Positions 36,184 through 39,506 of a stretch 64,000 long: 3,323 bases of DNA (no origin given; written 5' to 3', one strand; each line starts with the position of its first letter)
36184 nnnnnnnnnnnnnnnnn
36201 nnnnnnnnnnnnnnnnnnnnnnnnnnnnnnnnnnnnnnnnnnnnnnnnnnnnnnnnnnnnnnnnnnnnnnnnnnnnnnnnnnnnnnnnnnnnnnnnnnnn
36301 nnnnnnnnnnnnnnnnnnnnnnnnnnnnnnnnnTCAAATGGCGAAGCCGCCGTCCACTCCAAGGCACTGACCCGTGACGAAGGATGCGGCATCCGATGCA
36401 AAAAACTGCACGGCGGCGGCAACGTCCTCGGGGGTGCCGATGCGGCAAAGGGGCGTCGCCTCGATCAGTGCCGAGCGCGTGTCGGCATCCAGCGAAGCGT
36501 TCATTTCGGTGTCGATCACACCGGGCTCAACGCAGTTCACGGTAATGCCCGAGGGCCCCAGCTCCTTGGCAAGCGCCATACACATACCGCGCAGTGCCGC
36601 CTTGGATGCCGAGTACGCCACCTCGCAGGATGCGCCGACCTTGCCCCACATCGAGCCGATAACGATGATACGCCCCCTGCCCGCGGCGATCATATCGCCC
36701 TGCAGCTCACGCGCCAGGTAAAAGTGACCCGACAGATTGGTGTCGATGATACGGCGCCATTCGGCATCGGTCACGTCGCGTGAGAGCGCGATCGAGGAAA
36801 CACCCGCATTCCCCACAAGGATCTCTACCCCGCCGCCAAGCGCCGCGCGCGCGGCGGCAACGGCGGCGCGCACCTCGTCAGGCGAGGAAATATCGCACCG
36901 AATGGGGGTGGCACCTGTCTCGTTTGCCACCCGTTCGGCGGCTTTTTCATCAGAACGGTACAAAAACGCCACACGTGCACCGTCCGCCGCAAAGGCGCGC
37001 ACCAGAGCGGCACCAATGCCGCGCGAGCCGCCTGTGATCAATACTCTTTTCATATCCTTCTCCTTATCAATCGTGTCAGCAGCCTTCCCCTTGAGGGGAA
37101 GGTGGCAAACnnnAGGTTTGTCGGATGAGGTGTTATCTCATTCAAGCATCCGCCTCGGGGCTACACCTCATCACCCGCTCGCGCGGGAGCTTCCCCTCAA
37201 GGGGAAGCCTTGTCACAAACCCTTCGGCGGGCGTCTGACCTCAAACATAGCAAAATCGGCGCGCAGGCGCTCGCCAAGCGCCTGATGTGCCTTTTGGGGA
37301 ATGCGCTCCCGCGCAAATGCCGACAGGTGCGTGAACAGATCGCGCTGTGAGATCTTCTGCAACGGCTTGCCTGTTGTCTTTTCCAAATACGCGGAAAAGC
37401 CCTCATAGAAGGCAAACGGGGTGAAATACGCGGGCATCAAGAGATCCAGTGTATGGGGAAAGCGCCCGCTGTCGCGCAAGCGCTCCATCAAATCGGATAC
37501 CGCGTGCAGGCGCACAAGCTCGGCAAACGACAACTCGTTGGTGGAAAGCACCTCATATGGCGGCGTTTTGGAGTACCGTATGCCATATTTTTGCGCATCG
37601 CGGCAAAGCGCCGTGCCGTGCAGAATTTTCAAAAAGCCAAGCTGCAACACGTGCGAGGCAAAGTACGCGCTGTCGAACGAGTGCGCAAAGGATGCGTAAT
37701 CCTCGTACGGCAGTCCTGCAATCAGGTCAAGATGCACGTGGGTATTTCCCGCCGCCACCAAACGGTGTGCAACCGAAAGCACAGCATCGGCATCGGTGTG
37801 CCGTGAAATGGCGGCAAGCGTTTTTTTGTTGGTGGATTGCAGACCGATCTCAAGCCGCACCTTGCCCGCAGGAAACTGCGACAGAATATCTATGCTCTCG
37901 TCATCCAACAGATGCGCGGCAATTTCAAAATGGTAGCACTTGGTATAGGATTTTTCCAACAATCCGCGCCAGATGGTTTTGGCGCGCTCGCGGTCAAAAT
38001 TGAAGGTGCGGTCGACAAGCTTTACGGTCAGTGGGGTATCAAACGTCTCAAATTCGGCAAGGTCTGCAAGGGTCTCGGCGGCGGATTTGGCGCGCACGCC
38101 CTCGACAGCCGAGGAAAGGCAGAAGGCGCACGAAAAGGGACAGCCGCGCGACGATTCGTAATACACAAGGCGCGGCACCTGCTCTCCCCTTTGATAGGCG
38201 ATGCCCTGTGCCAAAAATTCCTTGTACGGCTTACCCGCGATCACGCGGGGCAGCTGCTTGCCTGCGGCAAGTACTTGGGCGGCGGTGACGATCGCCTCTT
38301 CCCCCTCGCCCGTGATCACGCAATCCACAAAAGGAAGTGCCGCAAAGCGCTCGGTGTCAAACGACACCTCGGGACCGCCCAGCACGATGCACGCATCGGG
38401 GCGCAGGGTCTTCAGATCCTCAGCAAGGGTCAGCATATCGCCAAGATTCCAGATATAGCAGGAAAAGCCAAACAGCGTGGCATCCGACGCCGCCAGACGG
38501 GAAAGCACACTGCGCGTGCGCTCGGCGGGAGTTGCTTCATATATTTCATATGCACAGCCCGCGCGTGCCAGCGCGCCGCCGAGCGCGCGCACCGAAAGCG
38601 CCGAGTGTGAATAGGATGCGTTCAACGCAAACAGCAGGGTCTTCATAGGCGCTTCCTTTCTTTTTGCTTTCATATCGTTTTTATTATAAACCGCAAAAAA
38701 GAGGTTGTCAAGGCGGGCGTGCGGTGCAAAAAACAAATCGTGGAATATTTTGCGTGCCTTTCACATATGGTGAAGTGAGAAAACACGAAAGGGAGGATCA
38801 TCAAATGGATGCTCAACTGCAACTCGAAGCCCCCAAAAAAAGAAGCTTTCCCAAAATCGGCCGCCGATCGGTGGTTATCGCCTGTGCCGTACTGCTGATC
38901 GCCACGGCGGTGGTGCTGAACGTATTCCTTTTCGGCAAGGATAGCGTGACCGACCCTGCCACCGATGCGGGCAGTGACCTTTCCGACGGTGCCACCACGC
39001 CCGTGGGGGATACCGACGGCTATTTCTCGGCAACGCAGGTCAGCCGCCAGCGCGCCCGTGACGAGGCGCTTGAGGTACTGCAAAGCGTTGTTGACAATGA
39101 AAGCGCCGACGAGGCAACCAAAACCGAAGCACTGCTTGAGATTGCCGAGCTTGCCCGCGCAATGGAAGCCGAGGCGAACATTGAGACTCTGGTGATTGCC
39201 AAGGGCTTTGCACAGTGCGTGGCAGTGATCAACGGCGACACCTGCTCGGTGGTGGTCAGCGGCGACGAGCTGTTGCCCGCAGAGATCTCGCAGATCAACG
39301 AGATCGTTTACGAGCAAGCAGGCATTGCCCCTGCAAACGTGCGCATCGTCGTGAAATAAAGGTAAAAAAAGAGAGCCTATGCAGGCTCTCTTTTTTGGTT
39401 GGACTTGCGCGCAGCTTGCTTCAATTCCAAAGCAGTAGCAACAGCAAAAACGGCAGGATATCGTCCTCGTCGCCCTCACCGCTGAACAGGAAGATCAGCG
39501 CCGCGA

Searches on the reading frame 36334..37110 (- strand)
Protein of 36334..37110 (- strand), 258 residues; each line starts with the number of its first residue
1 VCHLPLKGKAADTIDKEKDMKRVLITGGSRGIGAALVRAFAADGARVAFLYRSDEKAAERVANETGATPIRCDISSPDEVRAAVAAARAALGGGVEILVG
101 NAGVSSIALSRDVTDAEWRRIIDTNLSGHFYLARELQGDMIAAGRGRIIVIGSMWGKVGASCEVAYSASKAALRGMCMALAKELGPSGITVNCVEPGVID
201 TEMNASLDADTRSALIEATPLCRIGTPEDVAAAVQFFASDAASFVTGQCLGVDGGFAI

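Call 66: search_protein_families(library=pfam, proteins=[window:36334-37110:-], max_evalue=0.001)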
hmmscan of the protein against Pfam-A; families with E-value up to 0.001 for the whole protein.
window:36334-37110:- (258 aa): 7 families
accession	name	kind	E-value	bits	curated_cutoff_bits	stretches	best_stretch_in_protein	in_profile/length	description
PF13561.12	adh_short_C2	-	2.4e-59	201.2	27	1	30-256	6-235/236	Enoyl-(Acyl carrier protein) reductase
PF00106.31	adh_short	-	2.1e-54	184.4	26.6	1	21-210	1-193/195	short chain dehydrogenase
PF08659.16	KR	-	1.2e-12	48.6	22.6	1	23-182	3-165/180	KR domain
PF23441.1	SDR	-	7.9e-08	32.4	27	1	165-256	161-255/258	SDR-like rossmann domain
PF01370.27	Epimerase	-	6.8e-07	29.4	20.9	1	23-193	1-169/240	NAD dependent epimerase/dehydratase family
PF13460.12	NAD_binding_10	-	1.5e-06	28.7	27.2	1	27-155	1-100/184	NAD(P)H-binding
PF05368.20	NmrA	-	1e-05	25.7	27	1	21-89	3-72/298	NmrA-like family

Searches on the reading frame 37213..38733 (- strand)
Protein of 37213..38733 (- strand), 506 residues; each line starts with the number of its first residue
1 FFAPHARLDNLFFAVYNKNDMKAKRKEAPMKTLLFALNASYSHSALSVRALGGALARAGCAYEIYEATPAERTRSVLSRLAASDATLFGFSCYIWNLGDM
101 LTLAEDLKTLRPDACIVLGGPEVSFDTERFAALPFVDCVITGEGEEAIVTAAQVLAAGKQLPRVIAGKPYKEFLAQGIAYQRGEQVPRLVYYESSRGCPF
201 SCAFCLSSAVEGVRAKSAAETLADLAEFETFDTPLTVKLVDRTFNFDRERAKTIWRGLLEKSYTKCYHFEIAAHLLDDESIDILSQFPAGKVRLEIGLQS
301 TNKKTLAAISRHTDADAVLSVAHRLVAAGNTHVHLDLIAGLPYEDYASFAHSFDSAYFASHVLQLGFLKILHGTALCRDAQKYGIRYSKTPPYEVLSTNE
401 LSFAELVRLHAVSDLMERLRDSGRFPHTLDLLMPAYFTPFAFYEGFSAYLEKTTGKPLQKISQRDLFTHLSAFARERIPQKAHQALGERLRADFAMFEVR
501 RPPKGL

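Call 66: search_protein_families(library=pfam, proteins=[window:37213-38733:-], max_evalue=0.001)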
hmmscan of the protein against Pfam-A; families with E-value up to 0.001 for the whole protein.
window:37213-38733:- (506 aa): 3 families
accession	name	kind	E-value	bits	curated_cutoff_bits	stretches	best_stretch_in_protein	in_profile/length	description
PF13311.11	DUF4080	-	2.3e-25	90.3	22.9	1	381-498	1-116/188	Protein of unknown function (DUF4080)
PF02310.24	B12-binding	-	1.6e-18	67.1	32.1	1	37-149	6-118/121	B12 binding domain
PF04055.27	Radical_SAM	-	1.4e-10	42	29.5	1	193-354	2-164/166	Radical SAM superfamily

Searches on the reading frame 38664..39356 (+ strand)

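Call 66: search_protein_families(library=pfam, proteins=[window:38664-39356:+], max_evalue=0.001)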
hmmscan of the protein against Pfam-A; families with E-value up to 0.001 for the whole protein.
window:38664-39356:+ (231 aa): 1 family
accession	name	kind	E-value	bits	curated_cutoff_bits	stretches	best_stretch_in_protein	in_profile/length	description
PF12685.13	SpoIIIAH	-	3e-32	112.5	30.6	1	99-228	36-191/191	SpoIIIAH-like protein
